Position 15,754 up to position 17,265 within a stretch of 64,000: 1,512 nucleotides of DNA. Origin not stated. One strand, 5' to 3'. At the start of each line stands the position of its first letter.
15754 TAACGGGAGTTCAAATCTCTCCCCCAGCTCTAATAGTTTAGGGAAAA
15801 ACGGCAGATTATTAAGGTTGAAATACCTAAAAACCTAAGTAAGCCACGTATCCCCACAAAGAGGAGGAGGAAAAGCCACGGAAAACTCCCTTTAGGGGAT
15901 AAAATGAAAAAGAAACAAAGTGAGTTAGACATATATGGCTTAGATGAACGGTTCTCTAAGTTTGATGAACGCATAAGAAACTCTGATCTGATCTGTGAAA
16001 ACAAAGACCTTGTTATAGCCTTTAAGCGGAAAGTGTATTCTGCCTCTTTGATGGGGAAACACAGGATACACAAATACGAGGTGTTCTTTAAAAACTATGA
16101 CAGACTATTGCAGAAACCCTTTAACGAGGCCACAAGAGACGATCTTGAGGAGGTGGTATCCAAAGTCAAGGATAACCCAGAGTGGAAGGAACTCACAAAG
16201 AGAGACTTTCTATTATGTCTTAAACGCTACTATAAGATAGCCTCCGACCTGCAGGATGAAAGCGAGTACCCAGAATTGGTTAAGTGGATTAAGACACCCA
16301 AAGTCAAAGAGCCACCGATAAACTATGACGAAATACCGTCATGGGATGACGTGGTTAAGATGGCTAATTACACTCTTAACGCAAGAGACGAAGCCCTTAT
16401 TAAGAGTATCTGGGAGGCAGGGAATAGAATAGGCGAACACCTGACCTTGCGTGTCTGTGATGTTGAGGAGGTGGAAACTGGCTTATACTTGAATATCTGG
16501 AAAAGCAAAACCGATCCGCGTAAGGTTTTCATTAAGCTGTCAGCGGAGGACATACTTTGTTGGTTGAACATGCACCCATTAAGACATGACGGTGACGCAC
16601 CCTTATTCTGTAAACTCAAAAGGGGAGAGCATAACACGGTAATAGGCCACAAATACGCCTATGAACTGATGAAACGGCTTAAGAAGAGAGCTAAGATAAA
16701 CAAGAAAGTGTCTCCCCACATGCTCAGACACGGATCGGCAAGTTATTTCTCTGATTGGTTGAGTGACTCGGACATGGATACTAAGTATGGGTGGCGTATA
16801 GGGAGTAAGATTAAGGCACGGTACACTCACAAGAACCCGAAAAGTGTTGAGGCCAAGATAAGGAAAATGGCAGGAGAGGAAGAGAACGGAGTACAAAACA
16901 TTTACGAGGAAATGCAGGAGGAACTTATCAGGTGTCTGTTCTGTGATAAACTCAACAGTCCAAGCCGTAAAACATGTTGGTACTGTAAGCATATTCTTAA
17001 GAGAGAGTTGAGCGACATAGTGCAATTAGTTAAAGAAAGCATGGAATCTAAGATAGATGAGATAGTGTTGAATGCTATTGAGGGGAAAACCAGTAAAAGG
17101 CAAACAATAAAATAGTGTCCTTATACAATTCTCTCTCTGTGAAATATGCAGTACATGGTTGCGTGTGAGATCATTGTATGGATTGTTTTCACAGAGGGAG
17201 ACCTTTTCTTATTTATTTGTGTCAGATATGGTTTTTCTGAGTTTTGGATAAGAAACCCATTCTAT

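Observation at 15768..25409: A 9.6-kb integrated element in tRNA-Cys with an intact integrase and no recognisable structural genes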

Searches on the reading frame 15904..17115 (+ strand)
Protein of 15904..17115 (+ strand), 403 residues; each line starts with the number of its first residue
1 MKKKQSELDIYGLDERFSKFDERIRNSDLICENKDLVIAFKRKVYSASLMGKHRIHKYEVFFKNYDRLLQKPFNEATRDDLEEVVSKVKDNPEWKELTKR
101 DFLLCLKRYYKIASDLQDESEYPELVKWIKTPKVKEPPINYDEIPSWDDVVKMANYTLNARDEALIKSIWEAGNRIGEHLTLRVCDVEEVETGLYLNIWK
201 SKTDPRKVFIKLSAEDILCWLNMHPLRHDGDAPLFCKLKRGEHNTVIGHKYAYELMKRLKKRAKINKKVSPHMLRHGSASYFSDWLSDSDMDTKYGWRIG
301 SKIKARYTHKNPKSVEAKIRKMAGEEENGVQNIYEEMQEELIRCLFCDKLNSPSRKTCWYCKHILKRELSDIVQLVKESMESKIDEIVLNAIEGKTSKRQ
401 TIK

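Call 8: search_protein_families(library=pfam, proteins=[window:15904-17115:+], max_evalue=0.1)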
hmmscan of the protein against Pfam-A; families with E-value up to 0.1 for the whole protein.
window:15904-17115:+ (403 aa): 4 families
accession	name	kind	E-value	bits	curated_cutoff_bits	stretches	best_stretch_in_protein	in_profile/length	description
PF00589.27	Phage_integrase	-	1.5e-11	44.8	27.1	1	152-312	13-170/172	Phage integrase family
PF13177.12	DNA_pol3_delta2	-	0.002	18.6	27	1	335-388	33-87/161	DNA polymerase III, delta subunit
PF11917.13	DUF3435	-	0.014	14.8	25.8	1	228-290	148-218/418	Protein of unknown function (DUF3435)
PF06467.20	zf-FCS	-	0.021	15.1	22.4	1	354-377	3-22/39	MYM-type Zinc finger with FCS sequence motif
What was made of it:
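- Checked: The 403-aa ORF at 15904-17115 matches Pfam Phage_integrase (E 1.5e-11, call 8).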

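Call 11: search_protein_families(library=phrogs, proteins=[window:15904-17115:+], max_evalue=0.01)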
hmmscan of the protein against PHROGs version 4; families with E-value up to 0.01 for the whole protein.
window:15904-17115:+ (403 aa): 2 families
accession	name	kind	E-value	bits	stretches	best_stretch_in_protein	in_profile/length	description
phrog_216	-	integration and excision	1.8e-13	51.3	1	144-322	55-236/301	integrase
phrog_1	-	integration and excision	2.2e-12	48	1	58-323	190-448/611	integrase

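Call 28: find_homologous_proteins(query=window:15904-17115:+)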
Query window:15904-17115:+ (403 aa): 25 proteins with E <= 0.001 among 1979 candidates.
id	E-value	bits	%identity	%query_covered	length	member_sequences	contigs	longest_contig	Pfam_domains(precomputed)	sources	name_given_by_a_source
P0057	3.3e-272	920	100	100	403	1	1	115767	PF00589.28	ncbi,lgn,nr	ncbi:MAG: tyrosine-type recombinase/integrase [Candidatus Altiarchaeota archaeon]|nr:tyrosine-type r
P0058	1.3e-223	760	84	96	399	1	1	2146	PF00589.28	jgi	-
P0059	2.6e-158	545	62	97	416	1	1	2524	PF00589.28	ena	-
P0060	7.1e-146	504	56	96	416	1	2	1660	PF00589.28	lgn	-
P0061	4.0e-145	502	58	97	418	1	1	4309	PF00589.28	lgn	-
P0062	6.4e-145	501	58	96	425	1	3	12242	PF00589.28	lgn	-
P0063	1.5e-141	490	57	94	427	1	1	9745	PF00589.28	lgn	-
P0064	2.3e-137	476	55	97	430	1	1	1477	PF00589.28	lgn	-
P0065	1.5e-130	454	53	90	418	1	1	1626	PF00589.28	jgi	-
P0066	4.5e-130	452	52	94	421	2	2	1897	PF00589.28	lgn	-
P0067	7.7e-130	451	53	95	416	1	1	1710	PF00589.28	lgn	-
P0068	1.5e-125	437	52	94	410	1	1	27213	PF00589.28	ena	-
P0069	1.2e-112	395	72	59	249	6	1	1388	-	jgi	-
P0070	1.3e-107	378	47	97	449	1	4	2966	PF00589.28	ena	-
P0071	1.5e-105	371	48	89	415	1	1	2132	PF00589.28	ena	-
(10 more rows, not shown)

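Call 30: find_encoding_contigs(protein=P0062, flank=10000, max_places=3)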
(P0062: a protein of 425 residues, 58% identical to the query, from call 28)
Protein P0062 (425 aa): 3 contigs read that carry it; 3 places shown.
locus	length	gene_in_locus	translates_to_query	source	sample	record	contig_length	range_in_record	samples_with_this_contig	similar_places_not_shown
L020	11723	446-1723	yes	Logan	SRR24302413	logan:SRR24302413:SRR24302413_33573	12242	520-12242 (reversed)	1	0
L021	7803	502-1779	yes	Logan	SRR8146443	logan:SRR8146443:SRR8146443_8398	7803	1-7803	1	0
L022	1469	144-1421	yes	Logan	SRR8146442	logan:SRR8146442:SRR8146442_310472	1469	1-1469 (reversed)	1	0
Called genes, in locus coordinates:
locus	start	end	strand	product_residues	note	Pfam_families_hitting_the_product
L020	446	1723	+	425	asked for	PF00589:Phage_integrase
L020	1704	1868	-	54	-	-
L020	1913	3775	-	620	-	-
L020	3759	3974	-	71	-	-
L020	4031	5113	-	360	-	PF08271:Zn_Ribbon_TF (weak)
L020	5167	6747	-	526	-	-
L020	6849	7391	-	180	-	-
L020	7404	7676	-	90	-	-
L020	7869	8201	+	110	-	-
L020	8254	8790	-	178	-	-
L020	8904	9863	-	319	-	PF01699:Na_Ca_ex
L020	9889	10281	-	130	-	-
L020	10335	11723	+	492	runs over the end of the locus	PF02885:Glycos_trans_3N, PF00591:Glycos_transf_3, PF07831:PYNP_C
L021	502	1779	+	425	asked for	PF00589:Phage_integrase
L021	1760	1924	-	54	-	-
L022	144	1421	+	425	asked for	PF00589:Phage_integrase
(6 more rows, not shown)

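Call 31: find_encoding_contigs(protein=P0063, flank=10000, max_places=2)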
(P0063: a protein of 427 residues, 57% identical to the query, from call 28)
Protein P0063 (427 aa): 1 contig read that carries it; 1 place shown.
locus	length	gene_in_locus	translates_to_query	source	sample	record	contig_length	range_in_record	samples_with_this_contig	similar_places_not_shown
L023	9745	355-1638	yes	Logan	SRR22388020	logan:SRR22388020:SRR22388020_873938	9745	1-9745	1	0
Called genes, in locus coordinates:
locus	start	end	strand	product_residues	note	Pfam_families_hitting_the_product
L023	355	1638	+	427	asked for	PF00589:Phage_integrase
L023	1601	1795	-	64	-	-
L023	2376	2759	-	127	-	-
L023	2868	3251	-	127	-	-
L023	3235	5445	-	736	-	-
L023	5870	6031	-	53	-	-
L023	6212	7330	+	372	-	-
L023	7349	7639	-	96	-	-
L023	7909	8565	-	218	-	PF01047:MarR (weak)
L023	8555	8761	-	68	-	-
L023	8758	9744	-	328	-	?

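Call 32: find_encoding_contigs(protein=P0068, flank=10000, max_places=2)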
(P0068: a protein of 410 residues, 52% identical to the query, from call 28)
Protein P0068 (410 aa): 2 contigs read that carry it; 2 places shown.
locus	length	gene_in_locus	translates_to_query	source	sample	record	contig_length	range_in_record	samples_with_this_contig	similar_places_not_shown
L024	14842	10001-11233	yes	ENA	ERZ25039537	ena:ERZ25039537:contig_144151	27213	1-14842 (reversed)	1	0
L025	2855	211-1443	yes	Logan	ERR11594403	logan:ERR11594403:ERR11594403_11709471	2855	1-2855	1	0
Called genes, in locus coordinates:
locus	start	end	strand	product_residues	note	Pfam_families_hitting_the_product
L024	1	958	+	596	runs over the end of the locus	PF00072:Response_reg, PF00989:PAS, PF08448:PAS_4, PF13412:HTH_24 (faint), PF01047:MarR (faint), PF01978:TrmB (faint), PF12802:MarR_2 (faint), PF13545:HTH_Crp_2 (faint)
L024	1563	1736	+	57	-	-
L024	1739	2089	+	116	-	-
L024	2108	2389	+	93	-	PF03477:ATP-cone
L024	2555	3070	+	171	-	PF01965:DJ-1_PfpI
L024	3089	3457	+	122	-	PF00903:Glyoxalase (weak), PF22677:Ble-like_N (faint)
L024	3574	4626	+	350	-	PF13473:Cupredoxin_1 (weak), PF00127:Copper-bind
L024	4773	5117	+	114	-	-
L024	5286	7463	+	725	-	PF00136:DNA_pol_B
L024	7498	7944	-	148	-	PF06094:GGACT, PF13772:AIG2_2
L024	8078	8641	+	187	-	PF26915:Phage_P4_cII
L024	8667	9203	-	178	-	PF00581:Rhodanese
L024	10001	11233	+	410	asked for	PF00589:Phage_integrase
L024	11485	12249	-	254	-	-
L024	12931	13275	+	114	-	-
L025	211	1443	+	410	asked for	PF00589:Phage_integrase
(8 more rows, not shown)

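Call 38: search_solved_structures(query=window:15904-17115:+, max_evalue=0.01, show_alignments=1)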
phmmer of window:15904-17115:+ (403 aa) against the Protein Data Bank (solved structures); distinct sequences matched with E-value up to 0.01: 2.
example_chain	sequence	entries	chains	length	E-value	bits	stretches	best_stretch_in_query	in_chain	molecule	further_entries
4a8e_A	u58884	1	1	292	2.3e-06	29.8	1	100-283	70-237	PROBABLE TYROSINE RECOMBINASE XERC-LIKE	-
5hxy_A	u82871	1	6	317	4.4e-05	25.6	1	101-280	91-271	Tyrosine recombinase XerA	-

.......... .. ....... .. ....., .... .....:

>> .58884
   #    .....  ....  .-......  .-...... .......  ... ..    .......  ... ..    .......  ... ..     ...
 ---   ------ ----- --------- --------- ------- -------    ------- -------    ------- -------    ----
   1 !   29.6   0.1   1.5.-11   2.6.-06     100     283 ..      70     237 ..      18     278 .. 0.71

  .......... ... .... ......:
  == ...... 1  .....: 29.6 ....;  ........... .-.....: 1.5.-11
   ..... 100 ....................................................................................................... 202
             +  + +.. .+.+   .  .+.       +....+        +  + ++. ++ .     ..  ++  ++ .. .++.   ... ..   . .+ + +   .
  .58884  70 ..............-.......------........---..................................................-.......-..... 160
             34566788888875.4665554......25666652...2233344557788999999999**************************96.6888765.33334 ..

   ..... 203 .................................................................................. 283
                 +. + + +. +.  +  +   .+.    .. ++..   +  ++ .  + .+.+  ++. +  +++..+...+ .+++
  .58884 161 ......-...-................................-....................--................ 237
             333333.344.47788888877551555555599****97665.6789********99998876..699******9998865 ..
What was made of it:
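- Closest known: Integrases of temperate Archaeoglobi pleolipoviruses. Same: XerA is the closest solved structure (call 38).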

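Call 49: find_related_loci(query=A3, collection=metagenome_contigs, flank=10000)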
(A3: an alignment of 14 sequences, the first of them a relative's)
Query A3 (403 aa) in metagenome_contigs; peptide patterns used: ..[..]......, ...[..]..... (x = any residue, [..] = any of these).
139 stretches matched a pattern; 5 encode a relative of the query (tblastn E <= 1e-3); 5 distinct loci.
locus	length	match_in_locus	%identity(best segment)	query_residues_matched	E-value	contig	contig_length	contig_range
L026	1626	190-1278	53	2-362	2e-142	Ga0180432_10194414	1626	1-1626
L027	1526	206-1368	72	3-393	2e-126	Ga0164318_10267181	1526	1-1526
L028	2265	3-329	58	282-393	7e-37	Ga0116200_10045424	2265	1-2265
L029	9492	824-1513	23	82-279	1e-7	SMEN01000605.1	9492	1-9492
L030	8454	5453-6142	23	82-279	4e-7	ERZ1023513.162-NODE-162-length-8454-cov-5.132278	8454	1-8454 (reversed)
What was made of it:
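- Tried and rejected: Only 5 short loci came back (call 49).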

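Call 51: find_encoding_contigs(protein=P0058, flank=10000, max_places=3)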
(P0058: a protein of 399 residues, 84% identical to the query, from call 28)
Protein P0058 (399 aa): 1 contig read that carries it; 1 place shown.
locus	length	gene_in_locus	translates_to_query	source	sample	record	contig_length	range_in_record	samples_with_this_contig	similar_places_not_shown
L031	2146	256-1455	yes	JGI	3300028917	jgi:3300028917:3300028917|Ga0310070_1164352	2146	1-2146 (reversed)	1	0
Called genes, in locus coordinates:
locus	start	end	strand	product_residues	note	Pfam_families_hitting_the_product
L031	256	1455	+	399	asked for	PF00589:Phage_integrase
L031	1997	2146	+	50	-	?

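Call 64: search_protein_families(library=ncbifam, proteins=[window:15904-17115:+], max_evalue=0.05)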
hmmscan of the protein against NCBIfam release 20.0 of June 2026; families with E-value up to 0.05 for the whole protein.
window:15904-17115:+ (403 aa): 8 families
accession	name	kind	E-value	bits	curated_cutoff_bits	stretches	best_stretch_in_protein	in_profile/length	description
NF040815.2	recomb_XerA_Arch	equivalog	4.6e-20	72.3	220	1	50-280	12-224/263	site-specific tyrosine recombinase/integron integrase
TIGR02225.1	recomb_XerD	equivalog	1.9e-13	50.4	329.6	1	50-280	13-244/290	site-specific tyrosine recombinase XerD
TIGR02224.1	recomb_XerC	equivalog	2.9e-13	49.9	335.15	1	55-280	25-247/295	tyrosine recombinase XerC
NF001399.0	PRK00283.1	subfamily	6.3e-12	45.4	279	1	58-281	30-254/300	tyrosine recombinase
TIGR02249.1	integrase_gron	subfamily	0.00017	21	265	0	255-280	245-270/315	integron integrase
NF007370.0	PRK09870.1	subfamily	0.00037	20.2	221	1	150-279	21-148/200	tyrosine-type DNA invertase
NF007371.0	PRK09871.1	subfamily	0.0045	16.5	222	1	158-311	24-175/198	tyrosine-type DNA invertase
NF002331.0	PRK01287.1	subfamily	0.009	15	371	1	159-280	161-282/365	site-specific tyrosine recombinase XerC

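Call 102: search_dna_similar(query=window:15904-17115:+, collection=phages, mode=protein, max_evalue=0.001, max_rows=12)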
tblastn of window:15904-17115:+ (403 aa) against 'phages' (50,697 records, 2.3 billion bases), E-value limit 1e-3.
Records with a match: 6; places in all: 6; records where one place covers at least 80% of the query: 2.
Best place of each record, by identity: <60% 6.
By first word of the organism name: Halorubrum 3; Pleomorphic 1; Geoglobus 1; Caudoviricetes 1.
By host as written in the record: - 2; Archaeoglobus sp. JdFR-37 1; Geoglobus acetivorans strain SBH6 1; Halorubrum coriense 1; Methanomicrobiales 1.
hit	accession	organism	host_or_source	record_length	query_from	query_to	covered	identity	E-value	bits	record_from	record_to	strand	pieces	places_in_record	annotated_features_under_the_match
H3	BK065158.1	Pleomorphic virus ThalV2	Archaeoglobus sp. JdFR-37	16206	40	399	89%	29.1%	1e-27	121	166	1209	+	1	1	xerC: tyrosine recombinase XerC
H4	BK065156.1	Geoglobus acetivorans pleomorphic virus 1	Geoglobus acetivorans strain SBH6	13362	33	365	83%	27.1%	1e-25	115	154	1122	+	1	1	integrase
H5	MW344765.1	Halorubrum virus Humcor1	Halorubrum coriense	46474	78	384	76%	27.5%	6e-18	92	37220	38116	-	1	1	int: integrase family protein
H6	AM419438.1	Halorubrum virus BJ1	hypersaline lake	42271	78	368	72%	28.0%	7e-16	86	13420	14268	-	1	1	hypothetical protein (x2)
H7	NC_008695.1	Halorubrum virus BJ1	hypersaline lake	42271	78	368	72%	28.0%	7e-16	86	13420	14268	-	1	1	hypothetical protein | tyrosine-type recombinase/integrase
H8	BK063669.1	Caudoviricetes sp. vir524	Methanomicrobiales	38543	133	381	62%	26.7%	2e-18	94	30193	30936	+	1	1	integrase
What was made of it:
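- On Non-split integrase arrangement (type II, 'pNOB8-type') versus SSV-type (type I): The nearest named relatives found are XerA and pleolipoviral integrases (calls 38, 64, 102).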

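Call 103: search_dna_similar(query=window:15904-17115:+, collection=plasmids, mode=protein, max_evalue=0.001, max_rows=12)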
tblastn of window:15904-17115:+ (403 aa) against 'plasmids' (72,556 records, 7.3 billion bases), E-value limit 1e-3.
Records with a match: 19; places in all: 19; records where one place covers at least 80% of the query: 0.
Best place of each record, by identity: <60% 19.
By first word of the organism name: Halobacterium 6; Synechococcus 6; Nostoc 2; Salinigranum 1; Halobellus 1; Halorubrum 1; Natrinema 1; Halalkaliarchaeum 1.
By predicted mobility (MOB-suite, as given by PLSDB): non-mobilizable 19.
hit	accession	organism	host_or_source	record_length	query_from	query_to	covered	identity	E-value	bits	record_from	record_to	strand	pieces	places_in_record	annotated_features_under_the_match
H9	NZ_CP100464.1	Salinigranum marinum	cell culture,Saline soil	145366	33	326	73%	30.8%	2e-25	116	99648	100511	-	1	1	tyrosine-type recombinase/integrase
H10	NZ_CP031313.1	Halobellus limi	Cell culture,Taibei marine solar ...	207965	32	316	71%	28.8%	8e-24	111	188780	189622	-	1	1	tyrosine-type recombinase/integrase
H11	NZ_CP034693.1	Halorubrum sp. BOL3-1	-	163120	116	373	64%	26.0%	3e-5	54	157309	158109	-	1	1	site-specific integrase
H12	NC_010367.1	Halobacterium salinarum NRC-34001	-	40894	69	361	73%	22.4%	2e-8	64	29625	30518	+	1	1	site-specific integrase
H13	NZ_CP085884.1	Halobacterium salinarum NRC-34001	Genome,Canadian salted buffalo hide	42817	69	361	73%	22.4%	2e-8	64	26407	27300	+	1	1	site-specific integrase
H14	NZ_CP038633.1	Halobacterium salinarum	cell culture,DSM:3754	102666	69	361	73%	22.4%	2e-8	64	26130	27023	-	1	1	site-specific integrase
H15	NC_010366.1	Halobacterium salinarum NRC-34001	-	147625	69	361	73%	22.4%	2e-8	64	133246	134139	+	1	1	site-specific integrase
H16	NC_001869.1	Halobacterium salinarum NRC-34001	-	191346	69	361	73%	22.4%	2e-8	64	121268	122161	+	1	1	site-specific integrase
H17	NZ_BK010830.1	Halobacterium salinarum NRC-34001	-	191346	69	361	73%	22.4%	2e-8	64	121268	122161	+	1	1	site-specific integrase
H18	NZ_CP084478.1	Natrinema sp. DC36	cell culture,sediment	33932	90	376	71%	22.7%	3e-6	57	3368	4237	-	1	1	site-specific integrase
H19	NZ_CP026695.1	Nostoc sp. 'Lobaria pulmonaria (5183) cyanobiont'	Lobaria pulmonaria thallus,lichen ...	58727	98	317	55%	25.7%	5e-4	50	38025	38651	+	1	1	tyrosine-type recombinase/integrase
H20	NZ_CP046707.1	Nostoc sp. ATCC 53789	-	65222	52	284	58%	23.8%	5e-4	50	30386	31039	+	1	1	tyrosine-type recombinase/integrase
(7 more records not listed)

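Call 126: find_related_loci(query=A3, collection=viral_contigs, flank=10000)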
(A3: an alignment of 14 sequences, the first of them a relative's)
Query A3 (403 aa) in viral_contigs; peptide patterns used: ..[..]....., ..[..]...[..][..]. (x = any residue, [..] = any of these).
18 stretches matched a pattern; 1 encode a relative of the query (tblastn E <= 1e-3); 1 distinct loci.
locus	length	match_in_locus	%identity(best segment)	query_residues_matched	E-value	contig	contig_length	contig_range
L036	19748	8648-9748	24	1-365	1e-34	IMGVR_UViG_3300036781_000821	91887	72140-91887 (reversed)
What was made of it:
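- Tried and rejected: The integrase gave one distant hit at 24% identity (call 126).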
